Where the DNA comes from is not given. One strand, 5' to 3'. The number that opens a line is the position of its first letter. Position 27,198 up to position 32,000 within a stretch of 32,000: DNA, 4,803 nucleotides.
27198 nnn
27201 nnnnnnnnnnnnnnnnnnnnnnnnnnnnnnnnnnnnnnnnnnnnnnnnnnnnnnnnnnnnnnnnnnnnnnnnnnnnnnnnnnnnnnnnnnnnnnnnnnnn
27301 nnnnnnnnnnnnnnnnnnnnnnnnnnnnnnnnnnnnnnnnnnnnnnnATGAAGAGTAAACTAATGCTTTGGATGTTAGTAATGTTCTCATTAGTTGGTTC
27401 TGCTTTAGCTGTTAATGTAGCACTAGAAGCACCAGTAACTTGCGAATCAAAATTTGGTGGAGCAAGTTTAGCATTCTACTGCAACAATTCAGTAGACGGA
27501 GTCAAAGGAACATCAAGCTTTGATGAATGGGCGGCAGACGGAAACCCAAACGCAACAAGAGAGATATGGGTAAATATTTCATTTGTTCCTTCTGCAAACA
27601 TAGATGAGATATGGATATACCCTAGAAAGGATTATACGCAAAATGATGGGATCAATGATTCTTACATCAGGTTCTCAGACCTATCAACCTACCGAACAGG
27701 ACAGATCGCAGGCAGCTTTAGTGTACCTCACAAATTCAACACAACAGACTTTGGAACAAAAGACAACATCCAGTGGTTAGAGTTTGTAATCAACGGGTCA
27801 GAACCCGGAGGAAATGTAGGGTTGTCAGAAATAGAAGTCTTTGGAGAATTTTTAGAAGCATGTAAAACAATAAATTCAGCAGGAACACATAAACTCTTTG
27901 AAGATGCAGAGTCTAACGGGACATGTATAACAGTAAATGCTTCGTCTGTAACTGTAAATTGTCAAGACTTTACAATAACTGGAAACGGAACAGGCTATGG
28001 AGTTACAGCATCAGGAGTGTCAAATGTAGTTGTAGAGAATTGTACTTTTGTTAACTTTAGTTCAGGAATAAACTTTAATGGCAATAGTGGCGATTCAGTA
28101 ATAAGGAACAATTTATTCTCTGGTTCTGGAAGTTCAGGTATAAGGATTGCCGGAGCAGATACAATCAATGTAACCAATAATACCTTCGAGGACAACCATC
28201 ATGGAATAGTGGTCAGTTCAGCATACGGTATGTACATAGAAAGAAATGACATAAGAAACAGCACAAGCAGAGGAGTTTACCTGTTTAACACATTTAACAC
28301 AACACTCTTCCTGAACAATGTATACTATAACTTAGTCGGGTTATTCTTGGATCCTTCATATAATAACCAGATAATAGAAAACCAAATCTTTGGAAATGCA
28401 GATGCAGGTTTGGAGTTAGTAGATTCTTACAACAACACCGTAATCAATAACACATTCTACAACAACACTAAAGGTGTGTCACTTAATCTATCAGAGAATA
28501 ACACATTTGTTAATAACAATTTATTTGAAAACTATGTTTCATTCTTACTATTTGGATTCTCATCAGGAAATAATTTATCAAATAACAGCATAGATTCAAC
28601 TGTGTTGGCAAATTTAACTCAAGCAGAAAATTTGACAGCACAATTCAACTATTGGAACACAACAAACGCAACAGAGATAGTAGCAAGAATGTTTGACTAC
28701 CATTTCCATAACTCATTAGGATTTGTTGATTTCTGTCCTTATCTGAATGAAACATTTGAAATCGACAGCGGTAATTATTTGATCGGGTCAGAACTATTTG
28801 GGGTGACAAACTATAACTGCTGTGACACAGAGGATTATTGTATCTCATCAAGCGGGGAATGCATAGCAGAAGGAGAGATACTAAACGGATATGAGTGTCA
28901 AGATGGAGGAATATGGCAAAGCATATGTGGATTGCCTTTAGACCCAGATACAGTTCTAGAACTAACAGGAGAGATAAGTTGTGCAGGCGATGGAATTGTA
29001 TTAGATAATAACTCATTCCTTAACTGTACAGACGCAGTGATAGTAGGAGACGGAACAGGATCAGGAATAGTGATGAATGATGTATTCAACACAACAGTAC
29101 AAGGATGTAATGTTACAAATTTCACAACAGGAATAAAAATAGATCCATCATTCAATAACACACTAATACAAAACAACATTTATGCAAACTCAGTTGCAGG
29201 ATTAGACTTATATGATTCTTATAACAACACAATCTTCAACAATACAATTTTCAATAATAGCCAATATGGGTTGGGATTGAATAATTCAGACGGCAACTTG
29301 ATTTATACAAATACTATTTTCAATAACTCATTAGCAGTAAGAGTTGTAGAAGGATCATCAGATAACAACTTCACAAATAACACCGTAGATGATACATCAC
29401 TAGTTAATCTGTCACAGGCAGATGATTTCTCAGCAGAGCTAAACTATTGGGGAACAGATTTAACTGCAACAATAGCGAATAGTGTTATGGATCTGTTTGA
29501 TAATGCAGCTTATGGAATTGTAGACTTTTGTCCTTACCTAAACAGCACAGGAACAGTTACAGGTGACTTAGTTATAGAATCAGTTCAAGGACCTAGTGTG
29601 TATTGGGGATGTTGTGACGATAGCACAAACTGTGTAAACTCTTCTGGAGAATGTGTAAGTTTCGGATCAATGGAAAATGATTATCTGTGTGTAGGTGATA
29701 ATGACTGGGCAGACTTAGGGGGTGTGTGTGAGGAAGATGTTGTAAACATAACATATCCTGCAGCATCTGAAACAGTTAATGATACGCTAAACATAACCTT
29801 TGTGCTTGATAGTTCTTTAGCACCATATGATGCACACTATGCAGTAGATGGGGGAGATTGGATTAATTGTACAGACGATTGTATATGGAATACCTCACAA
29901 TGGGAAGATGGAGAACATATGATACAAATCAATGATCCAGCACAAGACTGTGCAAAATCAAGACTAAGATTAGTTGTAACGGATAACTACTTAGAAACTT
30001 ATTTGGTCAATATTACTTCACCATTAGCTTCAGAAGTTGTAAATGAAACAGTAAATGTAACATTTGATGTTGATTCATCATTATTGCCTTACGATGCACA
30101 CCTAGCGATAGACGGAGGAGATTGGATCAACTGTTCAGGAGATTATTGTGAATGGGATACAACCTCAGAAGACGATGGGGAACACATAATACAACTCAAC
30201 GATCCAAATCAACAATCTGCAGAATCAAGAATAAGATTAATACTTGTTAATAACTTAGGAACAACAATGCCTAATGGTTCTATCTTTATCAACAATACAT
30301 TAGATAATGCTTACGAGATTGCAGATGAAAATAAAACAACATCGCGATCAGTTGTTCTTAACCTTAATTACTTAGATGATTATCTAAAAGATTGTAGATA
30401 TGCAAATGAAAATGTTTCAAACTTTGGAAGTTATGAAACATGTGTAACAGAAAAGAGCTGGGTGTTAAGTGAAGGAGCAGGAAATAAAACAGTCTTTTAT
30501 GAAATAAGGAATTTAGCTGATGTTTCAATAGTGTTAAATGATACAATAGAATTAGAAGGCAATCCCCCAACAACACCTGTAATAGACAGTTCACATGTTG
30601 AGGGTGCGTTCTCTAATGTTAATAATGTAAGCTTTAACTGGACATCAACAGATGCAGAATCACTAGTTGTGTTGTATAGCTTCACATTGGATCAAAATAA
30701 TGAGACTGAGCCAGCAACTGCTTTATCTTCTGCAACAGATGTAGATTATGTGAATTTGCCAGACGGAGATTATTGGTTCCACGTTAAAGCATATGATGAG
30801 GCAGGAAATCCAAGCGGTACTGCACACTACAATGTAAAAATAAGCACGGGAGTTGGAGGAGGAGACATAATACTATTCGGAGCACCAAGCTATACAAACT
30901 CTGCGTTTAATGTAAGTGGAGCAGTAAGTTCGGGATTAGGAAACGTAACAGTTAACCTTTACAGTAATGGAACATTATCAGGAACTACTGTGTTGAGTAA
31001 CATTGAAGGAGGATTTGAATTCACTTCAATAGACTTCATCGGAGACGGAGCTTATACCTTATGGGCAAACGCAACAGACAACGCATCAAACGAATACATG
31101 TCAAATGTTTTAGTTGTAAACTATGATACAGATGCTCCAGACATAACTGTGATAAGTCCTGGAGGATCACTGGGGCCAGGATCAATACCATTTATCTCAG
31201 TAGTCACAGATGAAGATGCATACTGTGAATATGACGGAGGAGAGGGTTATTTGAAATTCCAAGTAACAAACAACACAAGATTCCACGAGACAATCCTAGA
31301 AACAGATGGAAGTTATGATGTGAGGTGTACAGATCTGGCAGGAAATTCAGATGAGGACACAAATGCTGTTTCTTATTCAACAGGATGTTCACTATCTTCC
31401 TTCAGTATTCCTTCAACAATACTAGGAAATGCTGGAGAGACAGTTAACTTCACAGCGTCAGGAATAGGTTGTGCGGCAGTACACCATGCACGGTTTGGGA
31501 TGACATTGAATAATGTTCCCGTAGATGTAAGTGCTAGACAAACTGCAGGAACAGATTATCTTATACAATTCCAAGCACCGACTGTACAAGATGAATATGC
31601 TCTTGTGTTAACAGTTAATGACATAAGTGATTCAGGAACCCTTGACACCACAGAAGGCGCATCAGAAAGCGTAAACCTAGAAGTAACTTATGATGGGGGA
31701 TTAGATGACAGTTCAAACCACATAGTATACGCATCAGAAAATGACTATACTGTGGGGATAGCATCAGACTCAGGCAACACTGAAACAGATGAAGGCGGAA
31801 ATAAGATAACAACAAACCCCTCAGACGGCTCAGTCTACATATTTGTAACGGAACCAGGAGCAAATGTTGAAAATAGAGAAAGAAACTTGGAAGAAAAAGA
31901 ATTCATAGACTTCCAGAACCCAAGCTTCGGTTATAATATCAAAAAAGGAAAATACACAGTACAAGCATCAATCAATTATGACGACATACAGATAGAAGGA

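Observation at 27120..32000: Ribbon-helix-helix gene with its own palindromic operator, overlapping the start of a giant secreted protein of more than 1,551 codons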

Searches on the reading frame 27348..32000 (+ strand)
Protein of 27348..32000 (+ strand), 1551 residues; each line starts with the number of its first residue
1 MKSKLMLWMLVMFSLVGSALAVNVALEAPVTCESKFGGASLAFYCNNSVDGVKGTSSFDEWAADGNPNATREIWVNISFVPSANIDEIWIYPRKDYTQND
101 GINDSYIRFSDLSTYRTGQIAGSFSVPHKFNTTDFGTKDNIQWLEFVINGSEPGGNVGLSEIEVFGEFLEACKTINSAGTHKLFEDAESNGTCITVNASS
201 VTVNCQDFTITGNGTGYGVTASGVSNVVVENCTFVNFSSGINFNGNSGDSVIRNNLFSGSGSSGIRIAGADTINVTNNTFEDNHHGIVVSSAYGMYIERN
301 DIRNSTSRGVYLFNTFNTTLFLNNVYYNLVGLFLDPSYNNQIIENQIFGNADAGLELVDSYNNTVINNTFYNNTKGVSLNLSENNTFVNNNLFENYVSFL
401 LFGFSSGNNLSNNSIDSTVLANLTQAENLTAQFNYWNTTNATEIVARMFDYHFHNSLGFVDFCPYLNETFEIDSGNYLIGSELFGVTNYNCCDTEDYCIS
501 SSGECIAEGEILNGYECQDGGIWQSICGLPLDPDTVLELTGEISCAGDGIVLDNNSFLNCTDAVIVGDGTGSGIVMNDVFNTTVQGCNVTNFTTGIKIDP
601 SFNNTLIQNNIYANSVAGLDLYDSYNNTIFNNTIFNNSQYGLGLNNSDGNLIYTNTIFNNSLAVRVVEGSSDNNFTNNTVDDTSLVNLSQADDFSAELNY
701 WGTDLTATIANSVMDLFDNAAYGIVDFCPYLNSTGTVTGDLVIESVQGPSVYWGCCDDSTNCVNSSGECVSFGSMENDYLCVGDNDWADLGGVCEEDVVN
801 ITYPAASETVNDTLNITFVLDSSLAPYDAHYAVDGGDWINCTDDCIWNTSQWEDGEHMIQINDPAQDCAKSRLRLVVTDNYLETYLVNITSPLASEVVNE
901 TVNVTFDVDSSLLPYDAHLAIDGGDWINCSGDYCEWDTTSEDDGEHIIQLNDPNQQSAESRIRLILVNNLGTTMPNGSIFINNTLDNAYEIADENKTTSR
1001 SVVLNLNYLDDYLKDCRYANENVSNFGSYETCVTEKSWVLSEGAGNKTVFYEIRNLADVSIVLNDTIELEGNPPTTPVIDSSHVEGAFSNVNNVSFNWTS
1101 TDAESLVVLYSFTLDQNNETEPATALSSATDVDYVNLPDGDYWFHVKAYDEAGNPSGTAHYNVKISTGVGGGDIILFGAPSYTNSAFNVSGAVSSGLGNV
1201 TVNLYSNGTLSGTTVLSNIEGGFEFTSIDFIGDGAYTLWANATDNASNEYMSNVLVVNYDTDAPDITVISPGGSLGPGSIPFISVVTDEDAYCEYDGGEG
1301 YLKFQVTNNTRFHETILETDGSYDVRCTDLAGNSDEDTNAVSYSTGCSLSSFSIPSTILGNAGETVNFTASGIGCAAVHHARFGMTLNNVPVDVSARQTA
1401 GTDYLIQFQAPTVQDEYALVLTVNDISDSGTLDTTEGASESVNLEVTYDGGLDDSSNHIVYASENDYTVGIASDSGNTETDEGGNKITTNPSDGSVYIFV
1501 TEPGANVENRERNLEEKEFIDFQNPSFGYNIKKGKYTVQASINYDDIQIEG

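Call 7: search_protein_families(library=pfam, proteins=[window:27348-32000:+], max_evalue=0.1)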
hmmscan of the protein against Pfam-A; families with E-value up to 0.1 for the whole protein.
window:27348-32000:+ (1551 aa): 5 families
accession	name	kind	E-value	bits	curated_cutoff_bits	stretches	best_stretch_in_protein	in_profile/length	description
PF13229.12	Beta_helix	-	2.6e-43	147.8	25.9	3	263-415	1-158/158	Right handed beta helix region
PF05048.19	NosD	-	2.8e-35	122.1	23.6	3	548-703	39-188/212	Periplasmic copper-binding protein (NosD)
PF24135.1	DUF7402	-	2.2e-09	37.9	27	1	23-165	1-133/133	Domain of unknown function (DUF7402)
PF19077.6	Big_13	-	2.5e-08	34.8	27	2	1187-1261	31-102/102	Bacterial Ig-like domain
PF07495.19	Y_Y_Y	-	0.00031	21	26.6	1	1109-1158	9-56/65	Y_Y_Y domain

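Call 50: find_homologous_proteins(query=window:27348-32000:+, max_evalue=1e-10)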
Query window:27348-32000:+ (1551 aa): 14 proteins with E <= 1e-10 among 8000 candidates.
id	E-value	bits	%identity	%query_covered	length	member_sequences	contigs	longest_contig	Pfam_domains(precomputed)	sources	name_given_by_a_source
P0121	0.0e+0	3503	100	100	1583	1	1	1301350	PF13229.13,PF24135.2,PF19077.7,PF05048.20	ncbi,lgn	-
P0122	3.2e-29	119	48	5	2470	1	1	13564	PF17957.8,PF13750.13,PF19077.7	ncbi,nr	ncbi:hypothetical protein HYU18_02015, partial [Candidatus Woesearchaeota archaeon]|nr:hypothetical 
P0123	2.5e-24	103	27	23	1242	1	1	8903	PF13229.13,PF05048.20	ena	-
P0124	6.5e-21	92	27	35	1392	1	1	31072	PF13229.13,PF00082.28,PF05048.20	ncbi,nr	ncbi:MAG: right-handed parallel beta-helix repeat-containing protein, partial [Candidatus Aenigmarch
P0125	8.8e-19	85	29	33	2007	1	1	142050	PF13229.13,PF00028.24,PF05048.20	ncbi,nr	ncbi:Right handed beta helix region [Candidatus Gugararchaeum adminiculabundum]|nr:Right handed beta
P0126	1.0e-18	84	35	9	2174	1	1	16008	PF13229.13,PF05048.20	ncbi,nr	ncbi:Periplasmic copper-binding protein (NosD) [uncultured archaeon]|nr:Periplasmic copper-binding p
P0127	8.4e-18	81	35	9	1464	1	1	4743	PF13229.13,PF13385.14,PF05048.20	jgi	jgi:parallel beta-helix repeat protein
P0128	1.5e-15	74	28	31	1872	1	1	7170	PF13229.13,PF13385.14,PF05048.20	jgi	-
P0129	4.1e-15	73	26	21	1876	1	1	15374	PF07495.20,PF13229.13,PF19077.7,PF05048.20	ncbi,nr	ncbi:MAG: right-handed parallel beta-helix repeat-containing protein [Candidatus Woesearchaeota arch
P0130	8.2e-15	72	27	29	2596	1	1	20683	PF13229.13,PF05048.20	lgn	-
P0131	3.8e-13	66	27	13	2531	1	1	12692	PF13229.13,PF05048.20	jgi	jgi:parallel beta-helix repeat protein/cysteine-rich repeat protein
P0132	5.4e-12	62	31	12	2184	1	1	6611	PF13229.13,PF05048.20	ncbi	ncbi:MAG: right-handed parallel beta-helix repeat-containing protein, partial [Candidatus Aenigmatar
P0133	1.8e-11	60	30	12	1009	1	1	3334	PF13229.13,PF18998.7,PF05048.20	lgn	-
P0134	8.0e-11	58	28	14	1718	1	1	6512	PF13229.13,PF05048.20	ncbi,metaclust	ncbi:MAG: parallel beta-helix repeat (two copies), partial [Methanobacterium sp. Maddingley MBC34]|m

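Call 57: search_protein_families(library=ncbifam, proteins=[P0121], max_evalue=0.1)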
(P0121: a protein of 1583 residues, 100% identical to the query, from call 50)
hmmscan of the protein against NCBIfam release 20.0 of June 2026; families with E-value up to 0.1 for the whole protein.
P0121 (1583 aa): 5 families
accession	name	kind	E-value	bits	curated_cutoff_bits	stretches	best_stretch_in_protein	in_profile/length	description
TIGR04247.1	NosD_copper_fam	subfamily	1.7e-22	79.6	300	3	167-439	23-302/377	nitrous oxide reductase family maturation protein NosD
TIGR03804.1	para_beta_helix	repeat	1.7e-16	59.6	19.45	4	331-374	1-43/44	parallel beta-helix repeat protein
NF038177.1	epimerase_AlgG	equivalog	7.2e-05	21.6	700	1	588-663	340-416/519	mannuronan 5-epimerase AlgG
TIGR03805.1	beta_helix_1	subfamily_domain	0.00073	18.7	141.5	1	195-295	87-185/314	parallel beta-helix domain-containing protein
NF047446.1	barrel_OmpL47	domain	0.015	15.7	40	0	1093-1165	4-68/68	OmpL47-type beta-barrel domain-containing protein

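Call 66: search_solved_structures(query=P0121, max_evalue=0.01)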
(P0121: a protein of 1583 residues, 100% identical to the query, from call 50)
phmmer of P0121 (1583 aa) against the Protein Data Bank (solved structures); distinct sequences matched with E-value up to 0.01: 4.
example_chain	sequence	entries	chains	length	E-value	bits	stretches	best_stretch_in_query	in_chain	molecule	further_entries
4ozy_A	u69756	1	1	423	9.2e-05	23.2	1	572-663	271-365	Poly(beta-D-mannuronate) C5 epimerase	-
4ozz_A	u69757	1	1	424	9.3e-05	23.2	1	572-663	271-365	Poly(beta-D-mannuronate) C5 epimerase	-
4nk8_A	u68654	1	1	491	0.0001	23.1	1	572-663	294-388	Poly(beta-D-mannuronate) C5 epimerase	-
4nk6_A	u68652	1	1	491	0.00012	22.8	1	572-663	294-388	Poly(beta-D-mannuronate) C5 epimerase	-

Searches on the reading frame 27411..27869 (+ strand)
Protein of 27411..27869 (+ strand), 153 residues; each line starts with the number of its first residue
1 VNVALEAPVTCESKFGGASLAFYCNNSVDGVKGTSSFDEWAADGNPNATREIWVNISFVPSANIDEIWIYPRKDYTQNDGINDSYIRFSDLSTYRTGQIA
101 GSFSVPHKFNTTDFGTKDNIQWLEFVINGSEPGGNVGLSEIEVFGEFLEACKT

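Call 73: search_protein_families(library=pfam, proteins=[window:27411-27869:+], max_evalue=10)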
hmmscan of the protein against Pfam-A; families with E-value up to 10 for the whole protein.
seq(153 aa): 1 family
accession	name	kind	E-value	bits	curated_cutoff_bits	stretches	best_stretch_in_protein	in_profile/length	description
PF24135.1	DUF7402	-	1.4e-11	45.1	27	1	2-144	1-133/133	Domain of unknown function (DUF7402)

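Call 81: predict_structure(protein=window:27411-27869:+)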
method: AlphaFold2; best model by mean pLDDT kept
length: 153 residues; sequences in the alignment: 1
mean_pLDDT: 46.5   pTM: 0.42
mean pLDDT of the five models: 46.5, 45.4, 40.9, 40.7, 39.0
residues with pLDDT >= 90: 0; 70-90: 0; 50-70: 53; < 50: 100
segments of 3 or more residues with pLDDT < 50: 1-18, 23-35, 72-87, 92-106, 114-122, 132-143, 145-153
pLDDT, mean of each block of 10 residues (from residue 1): 35 48 44 45 52 52 57 41 45 41 48 46 55 43 47 42
secondary structure, 60 per line:
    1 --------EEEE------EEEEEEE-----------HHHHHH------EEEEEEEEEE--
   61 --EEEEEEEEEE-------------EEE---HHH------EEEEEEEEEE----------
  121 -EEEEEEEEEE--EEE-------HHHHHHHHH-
elements in order: E9-12 E19-25 H37-42 E49-58 E63-72 E86-88 E101-110 E122-131 E134-136 H144-152

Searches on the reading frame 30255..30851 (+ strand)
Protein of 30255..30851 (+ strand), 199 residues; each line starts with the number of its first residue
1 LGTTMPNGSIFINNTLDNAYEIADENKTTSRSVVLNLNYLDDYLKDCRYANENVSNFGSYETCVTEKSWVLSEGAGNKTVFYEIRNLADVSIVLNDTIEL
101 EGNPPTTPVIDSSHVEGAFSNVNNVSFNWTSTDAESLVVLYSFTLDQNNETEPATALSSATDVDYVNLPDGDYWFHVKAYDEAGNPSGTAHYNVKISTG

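Call 73: search_protein_families(library=pfam, proteins=[window:30255-30851:+], max_evalue=10)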
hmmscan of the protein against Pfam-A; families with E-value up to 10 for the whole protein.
seq(199 aa): 5 families
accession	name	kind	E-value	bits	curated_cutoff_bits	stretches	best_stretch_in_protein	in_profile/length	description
PF19077.6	Big_13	-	3.8e-05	24.6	27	1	120-196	24-100/102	Bacterial Ig-like domain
PF07495.19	Y_Y_Y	-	9.2e-05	22.7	26.6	1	140-189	9-56/65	Y_Y_Y domain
PF22352.2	K319L-like_PKD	-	0.033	14.6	27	1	123-194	12-82/84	K319L-like, PKD domain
PF12245.14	Big_3_2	-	0.087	13.4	23.3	1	168-194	89-118/122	Bacterial Ig-like domain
PF02019.24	WIF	-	0.18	12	25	1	120-151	39-68/131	WIF domain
